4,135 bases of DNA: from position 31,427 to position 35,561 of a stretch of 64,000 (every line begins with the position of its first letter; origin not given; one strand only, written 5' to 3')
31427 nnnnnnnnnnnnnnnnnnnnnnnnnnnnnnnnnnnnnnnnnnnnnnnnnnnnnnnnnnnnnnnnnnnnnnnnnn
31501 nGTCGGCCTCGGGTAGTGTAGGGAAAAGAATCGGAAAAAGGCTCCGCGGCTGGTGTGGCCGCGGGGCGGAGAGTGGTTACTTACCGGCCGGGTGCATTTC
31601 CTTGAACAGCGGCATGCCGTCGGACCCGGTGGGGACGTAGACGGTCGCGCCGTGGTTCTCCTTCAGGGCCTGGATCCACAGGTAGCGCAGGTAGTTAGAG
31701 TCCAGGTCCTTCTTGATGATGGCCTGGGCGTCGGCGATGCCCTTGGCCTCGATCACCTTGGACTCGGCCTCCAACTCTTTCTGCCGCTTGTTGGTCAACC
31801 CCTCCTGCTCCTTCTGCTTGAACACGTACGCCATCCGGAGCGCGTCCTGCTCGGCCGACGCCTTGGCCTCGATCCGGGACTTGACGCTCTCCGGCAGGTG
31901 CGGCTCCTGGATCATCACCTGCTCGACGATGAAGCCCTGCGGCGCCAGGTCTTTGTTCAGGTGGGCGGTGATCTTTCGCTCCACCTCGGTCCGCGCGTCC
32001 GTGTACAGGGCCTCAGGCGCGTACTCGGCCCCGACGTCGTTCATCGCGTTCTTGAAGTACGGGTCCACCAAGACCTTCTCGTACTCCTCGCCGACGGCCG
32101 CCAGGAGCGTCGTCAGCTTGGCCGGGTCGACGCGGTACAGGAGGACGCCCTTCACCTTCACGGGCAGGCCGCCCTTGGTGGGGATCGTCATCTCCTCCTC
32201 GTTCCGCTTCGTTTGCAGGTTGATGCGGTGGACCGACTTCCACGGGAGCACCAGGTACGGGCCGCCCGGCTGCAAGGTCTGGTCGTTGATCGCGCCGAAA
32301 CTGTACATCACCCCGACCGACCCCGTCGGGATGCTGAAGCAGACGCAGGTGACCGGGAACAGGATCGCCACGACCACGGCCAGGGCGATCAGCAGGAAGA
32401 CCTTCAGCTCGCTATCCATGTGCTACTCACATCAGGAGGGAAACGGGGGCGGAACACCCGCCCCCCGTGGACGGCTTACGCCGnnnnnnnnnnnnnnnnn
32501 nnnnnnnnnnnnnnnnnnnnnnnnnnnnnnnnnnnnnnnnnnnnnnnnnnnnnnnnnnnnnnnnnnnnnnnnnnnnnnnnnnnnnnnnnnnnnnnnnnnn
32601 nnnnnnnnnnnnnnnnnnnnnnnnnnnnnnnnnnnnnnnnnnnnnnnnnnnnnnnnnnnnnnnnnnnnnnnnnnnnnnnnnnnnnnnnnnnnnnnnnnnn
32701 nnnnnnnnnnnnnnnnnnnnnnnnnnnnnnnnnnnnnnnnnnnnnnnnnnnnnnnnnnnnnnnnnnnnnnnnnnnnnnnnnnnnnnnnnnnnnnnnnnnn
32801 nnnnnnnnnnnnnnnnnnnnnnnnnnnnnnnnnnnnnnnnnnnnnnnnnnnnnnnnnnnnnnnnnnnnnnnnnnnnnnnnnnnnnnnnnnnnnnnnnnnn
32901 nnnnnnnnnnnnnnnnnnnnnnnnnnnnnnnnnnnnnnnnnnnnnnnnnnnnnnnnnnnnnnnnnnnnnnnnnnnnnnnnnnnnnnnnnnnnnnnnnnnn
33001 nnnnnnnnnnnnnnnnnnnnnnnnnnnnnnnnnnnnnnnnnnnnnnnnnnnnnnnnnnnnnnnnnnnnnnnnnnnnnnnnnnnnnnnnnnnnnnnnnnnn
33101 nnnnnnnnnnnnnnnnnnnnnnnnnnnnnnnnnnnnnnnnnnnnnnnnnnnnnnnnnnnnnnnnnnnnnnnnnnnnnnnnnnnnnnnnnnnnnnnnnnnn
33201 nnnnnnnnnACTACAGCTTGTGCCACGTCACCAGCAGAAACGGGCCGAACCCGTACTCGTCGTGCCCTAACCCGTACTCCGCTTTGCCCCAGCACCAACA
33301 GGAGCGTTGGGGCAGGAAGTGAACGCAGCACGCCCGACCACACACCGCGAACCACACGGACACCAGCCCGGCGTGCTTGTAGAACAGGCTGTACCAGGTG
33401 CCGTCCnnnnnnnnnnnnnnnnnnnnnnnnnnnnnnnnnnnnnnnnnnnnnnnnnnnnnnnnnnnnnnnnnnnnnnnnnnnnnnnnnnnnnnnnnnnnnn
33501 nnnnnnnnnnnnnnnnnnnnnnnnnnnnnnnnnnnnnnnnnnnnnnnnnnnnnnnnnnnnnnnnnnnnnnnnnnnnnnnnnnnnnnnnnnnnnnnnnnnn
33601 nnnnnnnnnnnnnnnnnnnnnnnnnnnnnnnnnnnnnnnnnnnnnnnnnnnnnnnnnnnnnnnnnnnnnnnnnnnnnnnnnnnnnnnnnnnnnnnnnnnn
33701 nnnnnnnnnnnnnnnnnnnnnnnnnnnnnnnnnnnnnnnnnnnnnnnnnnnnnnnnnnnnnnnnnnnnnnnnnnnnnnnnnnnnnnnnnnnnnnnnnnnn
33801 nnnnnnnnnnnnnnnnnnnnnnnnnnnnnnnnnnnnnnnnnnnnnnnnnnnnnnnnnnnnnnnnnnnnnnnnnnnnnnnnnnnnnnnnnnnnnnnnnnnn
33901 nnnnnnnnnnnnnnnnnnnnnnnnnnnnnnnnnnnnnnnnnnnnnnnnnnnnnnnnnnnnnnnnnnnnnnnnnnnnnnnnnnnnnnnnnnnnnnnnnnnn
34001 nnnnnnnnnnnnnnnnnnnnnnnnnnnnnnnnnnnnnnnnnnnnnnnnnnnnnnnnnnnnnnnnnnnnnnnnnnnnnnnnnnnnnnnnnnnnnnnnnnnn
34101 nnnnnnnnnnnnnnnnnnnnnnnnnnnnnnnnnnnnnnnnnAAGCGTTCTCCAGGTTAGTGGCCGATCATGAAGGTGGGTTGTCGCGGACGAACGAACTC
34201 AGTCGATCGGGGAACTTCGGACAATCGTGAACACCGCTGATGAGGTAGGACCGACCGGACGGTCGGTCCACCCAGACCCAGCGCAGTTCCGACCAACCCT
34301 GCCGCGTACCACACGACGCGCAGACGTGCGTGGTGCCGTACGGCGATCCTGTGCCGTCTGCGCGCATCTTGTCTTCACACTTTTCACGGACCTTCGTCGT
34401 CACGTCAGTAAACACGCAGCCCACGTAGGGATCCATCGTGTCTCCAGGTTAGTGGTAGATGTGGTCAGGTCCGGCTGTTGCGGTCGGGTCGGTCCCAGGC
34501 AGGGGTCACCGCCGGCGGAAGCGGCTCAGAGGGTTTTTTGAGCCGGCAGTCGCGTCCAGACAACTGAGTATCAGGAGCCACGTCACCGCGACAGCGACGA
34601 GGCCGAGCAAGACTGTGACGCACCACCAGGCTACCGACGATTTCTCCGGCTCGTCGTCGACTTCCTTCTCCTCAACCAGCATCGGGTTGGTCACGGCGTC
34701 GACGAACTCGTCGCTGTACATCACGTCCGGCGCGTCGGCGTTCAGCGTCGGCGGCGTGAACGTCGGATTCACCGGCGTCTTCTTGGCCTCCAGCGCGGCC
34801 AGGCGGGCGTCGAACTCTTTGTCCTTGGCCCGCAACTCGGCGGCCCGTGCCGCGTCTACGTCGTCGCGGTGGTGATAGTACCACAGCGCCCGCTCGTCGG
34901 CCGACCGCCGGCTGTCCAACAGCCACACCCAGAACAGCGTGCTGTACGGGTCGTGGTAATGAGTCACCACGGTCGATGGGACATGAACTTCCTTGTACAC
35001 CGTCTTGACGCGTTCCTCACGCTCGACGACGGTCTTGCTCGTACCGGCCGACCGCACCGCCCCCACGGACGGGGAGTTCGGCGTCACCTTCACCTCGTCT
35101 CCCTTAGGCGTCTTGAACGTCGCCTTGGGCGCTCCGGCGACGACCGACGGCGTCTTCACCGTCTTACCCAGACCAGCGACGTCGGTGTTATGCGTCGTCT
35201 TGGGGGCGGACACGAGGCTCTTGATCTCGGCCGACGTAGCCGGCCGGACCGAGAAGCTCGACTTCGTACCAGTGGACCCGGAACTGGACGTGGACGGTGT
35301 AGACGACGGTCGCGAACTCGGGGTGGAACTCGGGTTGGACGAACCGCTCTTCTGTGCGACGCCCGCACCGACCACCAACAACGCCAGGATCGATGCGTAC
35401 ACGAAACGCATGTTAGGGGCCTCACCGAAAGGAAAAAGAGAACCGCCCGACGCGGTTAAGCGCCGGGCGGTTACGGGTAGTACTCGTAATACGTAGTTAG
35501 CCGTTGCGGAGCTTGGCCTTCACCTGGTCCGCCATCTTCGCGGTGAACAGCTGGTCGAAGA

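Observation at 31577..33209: SPFH/prohibitin-like and PspA/IM30-like genes encoded side by side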

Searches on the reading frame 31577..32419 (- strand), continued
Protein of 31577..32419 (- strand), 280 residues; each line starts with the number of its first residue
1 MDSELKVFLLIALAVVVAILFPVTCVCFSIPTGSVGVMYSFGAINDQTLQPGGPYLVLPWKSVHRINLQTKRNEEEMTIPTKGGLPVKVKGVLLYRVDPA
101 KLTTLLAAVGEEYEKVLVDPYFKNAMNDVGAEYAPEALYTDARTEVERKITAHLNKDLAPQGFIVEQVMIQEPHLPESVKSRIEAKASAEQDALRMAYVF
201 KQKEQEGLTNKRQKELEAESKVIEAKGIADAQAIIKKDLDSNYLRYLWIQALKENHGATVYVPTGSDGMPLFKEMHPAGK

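Call 48: find_related_loci(query=A3, collection=genome_contigs, flank=5000)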
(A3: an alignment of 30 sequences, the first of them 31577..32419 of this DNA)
Query A3 (280 aa) in genome_contigs; peptide patterns used: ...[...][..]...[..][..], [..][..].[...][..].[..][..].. (x = any residue, [..] = any of these).
600 stretches matched a pattern (row limit reached: there are more); 536 encode a relative of the query (tblastn E <= 1e-3); the best 80 are kept; 80 distinct loci.
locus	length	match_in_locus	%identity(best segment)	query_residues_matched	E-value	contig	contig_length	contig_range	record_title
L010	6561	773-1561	36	4-274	1e-49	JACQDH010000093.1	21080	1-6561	MAG: Acidobacteria bacterium isolate NC_groundwater_989_Pr1_S-0.65um_64_10 Montesol18_Sp65_coassembly_scaffold_595814, w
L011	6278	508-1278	35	10-274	3e-48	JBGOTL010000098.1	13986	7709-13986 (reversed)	MAG: Candidatus Acidiferrum sp. isolate OBJ_0618_7090110_163 k141_11504801_length_13986_cov_24.1462, whole genome shotgu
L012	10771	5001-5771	35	8-274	1e-47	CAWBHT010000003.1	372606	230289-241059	MAG: uncultured Acidobacteriota bacterium isolate MFD08416.bin.2.15 genome assembly, contig: contig_13106, whole genome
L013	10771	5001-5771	34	10-274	1e-46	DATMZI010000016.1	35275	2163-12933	MAG TPA_asm: Candidatus Eisenbacteria bacterium isolate SMAG_U13170 k141_613614, whole genome shotgun sequence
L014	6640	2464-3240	35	6-274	2e-46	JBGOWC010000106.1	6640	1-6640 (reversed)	MAG: Terriglobia bacterium isolate OBJ_0618_7090110_100 k141_2705232_length_6640_cov_18.9246, whole genome shotgun seque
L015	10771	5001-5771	35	8-274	6e-46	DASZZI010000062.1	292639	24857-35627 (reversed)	MAG TPA_asm: Candidatus Acidoferrum sp. isolate SMAG_U6232 k141_220138, whole genome shotgun sequence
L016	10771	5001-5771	35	10-274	3e-48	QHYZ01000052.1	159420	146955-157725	MAG: Acidobacteria bacterium isolate gp2 AA104 14_0929_09_30cm_scaffold_25_curated, whole genome shotgun sequence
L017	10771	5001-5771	35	8-274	2e-45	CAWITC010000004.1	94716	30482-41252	MAG: uncultured Acidobacteriota bacterium isolate MFD09222.bin.1.238 genome assembly, contig: contig_135589, whole genom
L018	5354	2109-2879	35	10-274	1e-45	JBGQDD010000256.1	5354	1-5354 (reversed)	MAG: Candidatus Acidiferrum sp. isolate OBJ2_061818_110_24 k141_2308591_length_5354_cov_10.9578, whole genome shotgun se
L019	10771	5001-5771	34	10-274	4e-45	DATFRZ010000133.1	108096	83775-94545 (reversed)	MAG TPA_asm: Candidatus Acidoferrum sp. isolate SMAG_U9371 k141_2370407, whole genome shotgun sequence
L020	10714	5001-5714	36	29-274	1e-44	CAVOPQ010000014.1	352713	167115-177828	MAG: uncultured Acidobacteriota bacterium isolate MFD00031.bin.2.7 genome assembly, contig: contig_48369, whole genome s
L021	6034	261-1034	33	4-272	1e-44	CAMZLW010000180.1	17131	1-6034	uncultured Ignavibacteriales bacterium isolate RB_MAG_00003 genome assembly, contig: RB_MAG_00003_000000000119, whole ge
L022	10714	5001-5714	36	29-274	3e-44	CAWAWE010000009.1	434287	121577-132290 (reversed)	MAG: uncultured Acidobacteriota bacterium isolate MFD04540.bin.1.14 genome assembly, contig: contig_19730, whole genome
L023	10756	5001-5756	35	7-272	4e-44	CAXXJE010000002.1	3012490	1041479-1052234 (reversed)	MAG: Melioribacteraceae bacterium isolate 0e482c3f-fd6f-4299-bd25-db1c54be0b18 genome assembly, contig: contig_2, whole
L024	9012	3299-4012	36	29-274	7e-44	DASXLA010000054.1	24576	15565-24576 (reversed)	MAG TPA_asm: Candidatus Acidoferrum sp. isolate SMAG_U5290 k141_3686924, whole genome shotgun sequence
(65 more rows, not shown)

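Call 64: search_solved_structures(query=A3, max_evalue=0.001)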
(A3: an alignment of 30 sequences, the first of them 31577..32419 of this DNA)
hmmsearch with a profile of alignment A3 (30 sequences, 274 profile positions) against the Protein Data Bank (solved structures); distinct sequences matched with E-value up to 0.001: 33.
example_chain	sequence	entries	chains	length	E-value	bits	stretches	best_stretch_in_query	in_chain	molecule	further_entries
8rrh_A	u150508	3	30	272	6.6e-26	94.3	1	18-232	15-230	Prohibitin 1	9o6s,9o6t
9unl_E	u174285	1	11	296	6.7e-26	94.3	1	18-247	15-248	Prohibitin 1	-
9urz_B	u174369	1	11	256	8.3e-26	94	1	19-259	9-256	Prohibitin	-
9o9z_A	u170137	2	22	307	8.5e-26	94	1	18-232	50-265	Prohibitin 1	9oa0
8rrh_B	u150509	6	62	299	3.3e-25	92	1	19-249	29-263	Prohibitin-2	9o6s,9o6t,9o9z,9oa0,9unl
9urz_D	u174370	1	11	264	1.2e-22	83.7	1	20-234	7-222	Prohibitin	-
9o9u_A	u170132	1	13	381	2.2e-17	66.4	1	12-225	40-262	Erlin-1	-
9vvj_A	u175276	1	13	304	2.5e-17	66.2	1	15-225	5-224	Erlin-1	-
9vvg_A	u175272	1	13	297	1.5e-16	63.6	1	20-225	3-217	Erlin-1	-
9o9u_a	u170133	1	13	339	1.8e-15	60.1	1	14-225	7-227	Erlin-2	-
9we7_A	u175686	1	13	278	2.6e-15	59.6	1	29-225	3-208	Erlin-1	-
9vvg_a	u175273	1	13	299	9.8e-15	57.7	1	23-225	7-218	Erlin-2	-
9vvj_a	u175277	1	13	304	1.5e-14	57.1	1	15-225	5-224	Erlin-2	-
9we7_B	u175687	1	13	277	8.3e-14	54.7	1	29-225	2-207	Erlin-2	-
9wff_Y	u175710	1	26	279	9.4e-14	54.5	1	29-225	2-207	Erlin-2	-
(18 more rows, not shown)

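Call 69: list_cluster_members(proteins=[P0040, P0042, P0029, P0025, P0039, P0055, P0063, P0067, P0082, P0084])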
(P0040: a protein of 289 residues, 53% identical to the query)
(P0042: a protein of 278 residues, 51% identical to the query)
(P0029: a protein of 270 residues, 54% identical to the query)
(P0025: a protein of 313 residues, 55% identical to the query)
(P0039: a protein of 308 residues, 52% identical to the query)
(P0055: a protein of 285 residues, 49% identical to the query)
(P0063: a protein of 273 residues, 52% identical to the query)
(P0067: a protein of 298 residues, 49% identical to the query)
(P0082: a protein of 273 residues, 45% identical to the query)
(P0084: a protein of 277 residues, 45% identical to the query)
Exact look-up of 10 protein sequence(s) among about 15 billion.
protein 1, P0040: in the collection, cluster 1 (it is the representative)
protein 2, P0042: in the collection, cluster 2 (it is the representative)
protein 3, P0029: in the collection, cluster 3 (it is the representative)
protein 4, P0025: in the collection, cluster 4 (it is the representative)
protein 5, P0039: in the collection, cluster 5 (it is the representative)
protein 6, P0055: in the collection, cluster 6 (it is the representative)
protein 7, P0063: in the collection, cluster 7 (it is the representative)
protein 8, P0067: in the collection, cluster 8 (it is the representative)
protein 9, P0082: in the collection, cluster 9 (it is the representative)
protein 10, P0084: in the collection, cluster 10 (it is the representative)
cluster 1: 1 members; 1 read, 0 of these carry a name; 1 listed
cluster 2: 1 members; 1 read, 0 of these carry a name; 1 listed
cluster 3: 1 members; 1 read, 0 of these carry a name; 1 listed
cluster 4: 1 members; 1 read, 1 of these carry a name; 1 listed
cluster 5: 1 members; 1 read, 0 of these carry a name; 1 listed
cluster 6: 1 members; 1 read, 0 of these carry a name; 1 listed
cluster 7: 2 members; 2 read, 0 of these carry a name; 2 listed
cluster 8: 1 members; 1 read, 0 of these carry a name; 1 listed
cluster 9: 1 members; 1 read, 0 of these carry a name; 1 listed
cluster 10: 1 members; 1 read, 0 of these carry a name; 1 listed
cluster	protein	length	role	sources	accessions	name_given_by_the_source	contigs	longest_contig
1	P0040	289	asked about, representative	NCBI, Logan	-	-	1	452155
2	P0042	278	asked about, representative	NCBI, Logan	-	-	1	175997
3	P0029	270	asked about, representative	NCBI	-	-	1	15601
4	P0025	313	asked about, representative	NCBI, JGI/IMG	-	regulator of protease activity HflC (stomatin/prohibitin superfamily)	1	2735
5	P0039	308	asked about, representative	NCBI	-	-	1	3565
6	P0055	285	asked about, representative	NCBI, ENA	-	-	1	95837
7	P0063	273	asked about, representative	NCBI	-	-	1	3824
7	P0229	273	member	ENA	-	-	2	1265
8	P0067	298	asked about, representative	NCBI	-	-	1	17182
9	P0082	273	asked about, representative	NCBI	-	-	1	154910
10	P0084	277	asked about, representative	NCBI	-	-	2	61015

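Call 78: find_related_loci(query=A3, collection=viral_contigs, flank=4000)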
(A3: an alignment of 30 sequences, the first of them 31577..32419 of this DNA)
Query A3 (280 aa) in viral_contigs; peptide patterns used: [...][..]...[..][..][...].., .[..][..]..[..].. (x = any residue, [..] = any of these).
73 stretches matched a pattern; 5 encode a relative of the query (tblastn E <= 1e-3); 5 distinct loci.
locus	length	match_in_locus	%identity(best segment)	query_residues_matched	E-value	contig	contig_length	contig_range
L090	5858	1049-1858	38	1-280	3e-64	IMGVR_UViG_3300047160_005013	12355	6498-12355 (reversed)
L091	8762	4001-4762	37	10-275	1e-51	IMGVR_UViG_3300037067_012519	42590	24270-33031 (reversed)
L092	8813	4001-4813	58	7-273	2e-102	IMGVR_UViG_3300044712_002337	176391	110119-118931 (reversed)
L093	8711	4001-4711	32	1-251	2e-33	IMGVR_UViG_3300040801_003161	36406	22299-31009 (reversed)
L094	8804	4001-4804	28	11-275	1e-18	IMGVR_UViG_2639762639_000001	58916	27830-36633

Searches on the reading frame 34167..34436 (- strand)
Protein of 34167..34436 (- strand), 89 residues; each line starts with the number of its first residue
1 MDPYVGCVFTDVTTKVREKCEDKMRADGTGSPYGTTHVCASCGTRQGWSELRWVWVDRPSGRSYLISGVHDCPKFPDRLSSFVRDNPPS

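Call 92: search_protein_families(library=pfam, proteins=[window:34167-34436:-], max_evalue=1)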
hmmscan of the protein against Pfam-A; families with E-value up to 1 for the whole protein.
window:34167-34436:- (89 aa): 1 family
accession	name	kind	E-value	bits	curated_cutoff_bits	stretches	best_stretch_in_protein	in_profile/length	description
PF18404.7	Glyco_transf_24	-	0.22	11.3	25.7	1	8-69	100-162/268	Glucosyltransferase 24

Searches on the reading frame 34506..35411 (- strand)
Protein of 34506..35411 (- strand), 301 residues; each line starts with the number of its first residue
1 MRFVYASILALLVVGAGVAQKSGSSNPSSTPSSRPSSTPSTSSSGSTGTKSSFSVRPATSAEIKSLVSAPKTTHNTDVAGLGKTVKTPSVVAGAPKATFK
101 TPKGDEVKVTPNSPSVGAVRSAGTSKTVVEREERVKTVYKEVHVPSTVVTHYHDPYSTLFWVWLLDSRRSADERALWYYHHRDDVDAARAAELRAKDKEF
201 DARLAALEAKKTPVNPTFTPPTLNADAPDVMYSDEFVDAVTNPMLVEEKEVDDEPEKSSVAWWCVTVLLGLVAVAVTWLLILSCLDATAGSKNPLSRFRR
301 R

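Call 3: search_protein_families(library=pfam, proteins=[window:34506-35411:-], max_evalue=0.1)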
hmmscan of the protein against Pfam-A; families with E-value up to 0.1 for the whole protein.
window:34506-35411:- (301 aa): 1 family
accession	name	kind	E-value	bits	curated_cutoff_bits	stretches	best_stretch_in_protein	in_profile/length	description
PF12575.13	Pox_EPC_I2-L1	-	0.088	13.5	23.4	0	235-285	22-69/72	Poxvirus entry protein complex L1 and I2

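Call 4: search_protein_families(library=phrogs, proteins=[window:34506-35411:-], max_evalue=0.1)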
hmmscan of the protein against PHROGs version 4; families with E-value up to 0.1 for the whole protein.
window:34506-35411:- (301 aa): 0 families

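Call 14: search_protein_families(library=ncbifam, proteins=[window:34506-35411:-], max_evalue=0.1)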
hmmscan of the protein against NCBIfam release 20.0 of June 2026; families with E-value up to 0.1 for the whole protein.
window:34506-35411:- (301 aa): 0 families

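Call 15: search_protein_families(library=padloc, proteins=[window:34506-35411:-], max_evalue=0.1)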
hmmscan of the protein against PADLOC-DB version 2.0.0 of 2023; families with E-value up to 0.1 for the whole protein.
window:34506-35411:- (301 aa): 0 families

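Call 92: search_protein_families(library=pfam, proteins=[window:34506-35411:-], max_evalue=1)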
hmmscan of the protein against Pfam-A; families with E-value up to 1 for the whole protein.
window:34506-35411:- (301 aa): 1 family
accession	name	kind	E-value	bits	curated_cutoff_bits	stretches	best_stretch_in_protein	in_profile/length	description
PF12575.13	Pox_EPC_I2-L1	-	0.088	13.5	23.4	1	235-285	22-69/72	Poxvirus entry protein complex L1 and I2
